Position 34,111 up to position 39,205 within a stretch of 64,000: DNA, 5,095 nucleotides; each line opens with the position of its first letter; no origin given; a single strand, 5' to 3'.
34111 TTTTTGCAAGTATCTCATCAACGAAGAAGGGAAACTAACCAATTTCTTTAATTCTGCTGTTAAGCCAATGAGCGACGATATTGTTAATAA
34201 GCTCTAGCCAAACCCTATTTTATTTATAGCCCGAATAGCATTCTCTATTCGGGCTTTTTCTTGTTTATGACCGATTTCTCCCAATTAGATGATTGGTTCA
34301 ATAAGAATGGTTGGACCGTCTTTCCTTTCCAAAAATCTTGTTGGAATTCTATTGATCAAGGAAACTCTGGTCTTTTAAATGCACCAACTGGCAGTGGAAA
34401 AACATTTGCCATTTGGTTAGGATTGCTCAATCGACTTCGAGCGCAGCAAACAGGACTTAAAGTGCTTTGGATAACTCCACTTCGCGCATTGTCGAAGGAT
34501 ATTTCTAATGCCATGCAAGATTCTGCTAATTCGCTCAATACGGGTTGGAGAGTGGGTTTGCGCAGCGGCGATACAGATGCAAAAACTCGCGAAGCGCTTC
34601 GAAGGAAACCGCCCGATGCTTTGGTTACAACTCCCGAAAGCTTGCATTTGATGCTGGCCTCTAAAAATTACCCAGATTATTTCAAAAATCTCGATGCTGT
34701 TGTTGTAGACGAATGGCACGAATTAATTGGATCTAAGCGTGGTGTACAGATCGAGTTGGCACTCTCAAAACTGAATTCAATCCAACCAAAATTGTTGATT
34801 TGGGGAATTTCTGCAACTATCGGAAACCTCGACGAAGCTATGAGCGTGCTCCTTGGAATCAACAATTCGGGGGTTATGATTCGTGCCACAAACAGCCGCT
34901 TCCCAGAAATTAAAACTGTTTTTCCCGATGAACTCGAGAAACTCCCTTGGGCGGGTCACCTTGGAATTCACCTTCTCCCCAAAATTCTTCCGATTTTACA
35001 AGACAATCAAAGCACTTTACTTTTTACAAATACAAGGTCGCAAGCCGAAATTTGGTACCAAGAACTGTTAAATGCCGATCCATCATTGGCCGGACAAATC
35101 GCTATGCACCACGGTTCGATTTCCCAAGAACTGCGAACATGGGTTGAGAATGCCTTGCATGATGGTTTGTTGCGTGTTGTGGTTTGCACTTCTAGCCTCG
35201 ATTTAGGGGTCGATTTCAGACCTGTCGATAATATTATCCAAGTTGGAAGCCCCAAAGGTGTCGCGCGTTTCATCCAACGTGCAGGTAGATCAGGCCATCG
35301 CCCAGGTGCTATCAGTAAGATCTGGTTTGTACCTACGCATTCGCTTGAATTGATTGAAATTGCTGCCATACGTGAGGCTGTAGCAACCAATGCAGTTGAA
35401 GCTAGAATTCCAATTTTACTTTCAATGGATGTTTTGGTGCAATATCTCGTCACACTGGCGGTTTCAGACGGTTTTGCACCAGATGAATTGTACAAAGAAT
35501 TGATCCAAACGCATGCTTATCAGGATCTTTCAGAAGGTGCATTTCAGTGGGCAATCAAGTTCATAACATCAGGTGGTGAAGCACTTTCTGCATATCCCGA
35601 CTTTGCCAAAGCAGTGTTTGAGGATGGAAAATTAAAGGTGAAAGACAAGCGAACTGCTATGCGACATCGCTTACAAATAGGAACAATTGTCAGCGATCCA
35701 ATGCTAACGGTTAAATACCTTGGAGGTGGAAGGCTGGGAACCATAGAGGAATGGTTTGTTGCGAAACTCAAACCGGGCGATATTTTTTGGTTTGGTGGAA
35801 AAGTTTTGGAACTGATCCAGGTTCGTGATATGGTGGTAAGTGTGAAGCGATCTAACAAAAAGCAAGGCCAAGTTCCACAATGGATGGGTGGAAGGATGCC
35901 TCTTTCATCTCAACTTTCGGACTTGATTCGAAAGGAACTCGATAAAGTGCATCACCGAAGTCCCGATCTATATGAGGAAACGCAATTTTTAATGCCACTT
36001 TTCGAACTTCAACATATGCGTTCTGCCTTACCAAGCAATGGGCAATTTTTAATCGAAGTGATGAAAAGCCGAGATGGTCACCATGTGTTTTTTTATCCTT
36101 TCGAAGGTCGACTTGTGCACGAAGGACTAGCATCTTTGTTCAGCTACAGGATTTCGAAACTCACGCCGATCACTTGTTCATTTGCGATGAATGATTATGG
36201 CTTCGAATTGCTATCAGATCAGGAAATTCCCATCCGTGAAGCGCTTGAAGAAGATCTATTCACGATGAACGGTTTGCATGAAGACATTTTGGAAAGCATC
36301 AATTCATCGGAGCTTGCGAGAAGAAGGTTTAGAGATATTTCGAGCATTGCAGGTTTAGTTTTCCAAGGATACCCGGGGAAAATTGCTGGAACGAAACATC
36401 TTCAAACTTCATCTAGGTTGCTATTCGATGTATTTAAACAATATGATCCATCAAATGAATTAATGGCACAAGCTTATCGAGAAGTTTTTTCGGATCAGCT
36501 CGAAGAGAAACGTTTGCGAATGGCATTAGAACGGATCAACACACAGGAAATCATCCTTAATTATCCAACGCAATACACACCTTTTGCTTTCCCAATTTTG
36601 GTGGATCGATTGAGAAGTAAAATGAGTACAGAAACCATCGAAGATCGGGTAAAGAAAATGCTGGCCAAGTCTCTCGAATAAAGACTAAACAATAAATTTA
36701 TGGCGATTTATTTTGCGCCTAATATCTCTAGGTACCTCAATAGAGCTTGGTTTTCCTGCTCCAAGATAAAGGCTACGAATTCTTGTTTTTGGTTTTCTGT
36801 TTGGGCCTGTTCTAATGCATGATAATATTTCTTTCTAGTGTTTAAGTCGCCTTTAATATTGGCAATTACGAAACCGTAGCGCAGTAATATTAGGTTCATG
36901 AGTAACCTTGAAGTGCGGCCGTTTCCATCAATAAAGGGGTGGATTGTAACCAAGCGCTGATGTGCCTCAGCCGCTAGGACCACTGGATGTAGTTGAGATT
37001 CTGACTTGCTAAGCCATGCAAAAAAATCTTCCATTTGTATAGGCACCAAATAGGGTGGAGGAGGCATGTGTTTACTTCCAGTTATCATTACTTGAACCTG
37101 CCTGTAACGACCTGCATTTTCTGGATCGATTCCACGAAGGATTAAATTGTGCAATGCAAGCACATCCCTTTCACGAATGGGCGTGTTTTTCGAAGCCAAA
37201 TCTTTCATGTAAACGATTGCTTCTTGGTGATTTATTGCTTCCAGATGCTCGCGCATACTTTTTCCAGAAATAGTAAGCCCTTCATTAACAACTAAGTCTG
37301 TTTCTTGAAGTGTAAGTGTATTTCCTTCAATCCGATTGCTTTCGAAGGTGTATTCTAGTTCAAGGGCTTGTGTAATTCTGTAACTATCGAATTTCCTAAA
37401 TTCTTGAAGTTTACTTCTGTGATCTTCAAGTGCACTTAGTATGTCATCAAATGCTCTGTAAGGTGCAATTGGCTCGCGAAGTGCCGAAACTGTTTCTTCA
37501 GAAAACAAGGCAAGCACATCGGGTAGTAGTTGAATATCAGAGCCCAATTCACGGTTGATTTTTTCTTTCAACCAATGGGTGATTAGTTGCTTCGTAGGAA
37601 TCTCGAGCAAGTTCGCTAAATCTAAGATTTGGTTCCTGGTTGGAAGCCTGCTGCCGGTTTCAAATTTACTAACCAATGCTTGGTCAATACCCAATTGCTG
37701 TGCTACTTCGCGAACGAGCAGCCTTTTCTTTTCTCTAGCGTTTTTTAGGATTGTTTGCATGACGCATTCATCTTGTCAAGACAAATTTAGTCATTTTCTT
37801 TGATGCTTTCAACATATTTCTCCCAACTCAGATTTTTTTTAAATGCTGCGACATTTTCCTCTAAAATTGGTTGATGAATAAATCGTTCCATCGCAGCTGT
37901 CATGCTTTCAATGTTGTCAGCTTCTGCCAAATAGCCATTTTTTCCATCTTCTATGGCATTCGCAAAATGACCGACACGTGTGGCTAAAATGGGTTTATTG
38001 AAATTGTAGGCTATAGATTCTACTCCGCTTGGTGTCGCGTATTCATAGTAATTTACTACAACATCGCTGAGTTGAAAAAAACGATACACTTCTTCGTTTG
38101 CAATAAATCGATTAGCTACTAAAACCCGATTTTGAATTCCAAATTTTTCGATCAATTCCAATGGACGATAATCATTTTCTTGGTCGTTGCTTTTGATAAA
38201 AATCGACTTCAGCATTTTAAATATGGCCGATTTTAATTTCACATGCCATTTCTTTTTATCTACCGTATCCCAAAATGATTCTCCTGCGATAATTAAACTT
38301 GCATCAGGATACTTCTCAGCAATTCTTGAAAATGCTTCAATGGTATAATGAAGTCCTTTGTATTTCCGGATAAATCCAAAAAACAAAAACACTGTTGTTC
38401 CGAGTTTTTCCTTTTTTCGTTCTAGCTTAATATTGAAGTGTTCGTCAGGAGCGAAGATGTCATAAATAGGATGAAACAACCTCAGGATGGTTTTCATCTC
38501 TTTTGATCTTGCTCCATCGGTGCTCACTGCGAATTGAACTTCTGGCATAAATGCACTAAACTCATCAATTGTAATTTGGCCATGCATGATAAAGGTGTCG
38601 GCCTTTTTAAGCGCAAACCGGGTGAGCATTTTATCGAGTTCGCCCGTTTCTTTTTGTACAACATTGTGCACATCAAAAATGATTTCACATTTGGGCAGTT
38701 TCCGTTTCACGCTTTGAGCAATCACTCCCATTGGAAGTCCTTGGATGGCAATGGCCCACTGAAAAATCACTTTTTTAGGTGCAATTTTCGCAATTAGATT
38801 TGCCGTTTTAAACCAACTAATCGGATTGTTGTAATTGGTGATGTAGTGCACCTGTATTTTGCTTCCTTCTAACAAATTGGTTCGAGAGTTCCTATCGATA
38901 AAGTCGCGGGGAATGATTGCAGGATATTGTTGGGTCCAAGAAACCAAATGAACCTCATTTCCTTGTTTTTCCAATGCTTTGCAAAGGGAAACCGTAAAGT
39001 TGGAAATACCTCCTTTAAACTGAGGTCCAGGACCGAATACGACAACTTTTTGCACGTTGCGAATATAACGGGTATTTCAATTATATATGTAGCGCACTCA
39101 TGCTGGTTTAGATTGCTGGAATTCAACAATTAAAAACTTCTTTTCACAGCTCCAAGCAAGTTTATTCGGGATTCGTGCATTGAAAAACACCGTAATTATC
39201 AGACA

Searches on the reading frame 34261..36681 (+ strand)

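Call 80: search_protein_families(library=pfam, proteins=[window:34261-36681:+], max_evalue=0.00001)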
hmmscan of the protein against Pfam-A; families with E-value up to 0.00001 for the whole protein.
window:34261-36681:+ (806 aa): 5 families
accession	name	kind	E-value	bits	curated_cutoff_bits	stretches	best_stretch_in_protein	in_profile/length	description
PF19306.5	WH_Lhr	-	1.2e-61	207.4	27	1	372-537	1-167/168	Large helicase-related protein, winged helix domain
PF08494.16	DEAD_assoc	-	2.2e-53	181.4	23.5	1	590-776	1-191/191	DEAD/H associated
PF00270.35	DEAD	-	1.5e-30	106.5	26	1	22-191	2-165/167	DEAD/DEAH box helicase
PF00271.37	Helicase_C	-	2.3e-16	60.5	23.5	1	239-345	6-107/110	Helicase conserved C-terminal domain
PF04851.21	ResIII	-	2.6e-10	40.9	22.5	1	30-187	14-162/164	Type III restriction enzyme, res subunit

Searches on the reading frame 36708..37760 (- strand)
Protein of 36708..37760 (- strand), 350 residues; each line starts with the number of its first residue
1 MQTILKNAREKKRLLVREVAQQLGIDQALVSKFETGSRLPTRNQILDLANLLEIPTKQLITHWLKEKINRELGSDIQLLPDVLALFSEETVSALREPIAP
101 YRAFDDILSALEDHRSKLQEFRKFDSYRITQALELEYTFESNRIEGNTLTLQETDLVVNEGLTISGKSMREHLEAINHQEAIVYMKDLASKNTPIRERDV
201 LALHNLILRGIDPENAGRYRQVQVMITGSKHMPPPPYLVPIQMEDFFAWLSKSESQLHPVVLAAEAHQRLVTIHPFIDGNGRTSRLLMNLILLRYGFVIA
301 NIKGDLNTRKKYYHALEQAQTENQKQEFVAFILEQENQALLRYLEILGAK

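Call 80: search_protein_families(library=pfam, proteins=[window:36708-37760:-], max_evalue=0.00001)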
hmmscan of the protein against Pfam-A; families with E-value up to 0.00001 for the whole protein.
window:36708-37760:- (350 aa): 4 families
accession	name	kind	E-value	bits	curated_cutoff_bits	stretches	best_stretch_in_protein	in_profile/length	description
PF02661.23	Fic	-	8.6e-25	87.9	24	1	195-292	2-93/93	Fic/DOC family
PF12844.13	HTH_19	-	4.2e-09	36.6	30.2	1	5-61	4-60/64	Helix-turn-helix domain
PF13560.12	HTH_31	-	1.9e-08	34.9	27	1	5-55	6-57/64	Helix-turn-helix domain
PF01381.28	HTH_3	-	2.1e-07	31.3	23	1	5-56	1-52/55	Helix-turn-helix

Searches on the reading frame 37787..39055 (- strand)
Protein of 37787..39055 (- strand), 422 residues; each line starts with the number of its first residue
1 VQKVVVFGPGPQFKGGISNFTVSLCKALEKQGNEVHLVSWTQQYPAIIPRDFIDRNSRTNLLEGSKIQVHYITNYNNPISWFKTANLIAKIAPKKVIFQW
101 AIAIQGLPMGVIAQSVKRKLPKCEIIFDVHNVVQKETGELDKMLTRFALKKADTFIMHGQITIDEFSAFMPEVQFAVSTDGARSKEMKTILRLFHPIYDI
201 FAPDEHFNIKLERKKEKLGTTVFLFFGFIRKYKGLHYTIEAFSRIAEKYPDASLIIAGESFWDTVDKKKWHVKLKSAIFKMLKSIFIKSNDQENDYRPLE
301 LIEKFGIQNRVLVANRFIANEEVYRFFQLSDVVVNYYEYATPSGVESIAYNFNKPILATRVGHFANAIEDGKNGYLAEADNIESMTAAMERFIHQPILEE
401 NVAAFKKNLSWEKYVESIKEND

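Call 80: search_protein_families(library=pfam, proteins=[window:37787-39055:-], max_evalue=0.00001)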
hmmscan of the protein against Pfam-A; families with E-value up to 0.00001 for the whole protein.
window:37787-39055:- (422 aa): 2 families
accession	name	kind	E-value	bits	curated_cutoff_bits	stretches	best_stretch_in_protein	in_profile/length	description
PF00534.26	Glycos_transf_1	-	1.3e-19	70.9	26.4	1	214-403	9-166/172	Glycosyl transferases group 1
PF13692.12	Glyco_trans_1_4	-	1.8e-15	57.9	27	1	222-394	3-141/142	Glycosyl transferases group 1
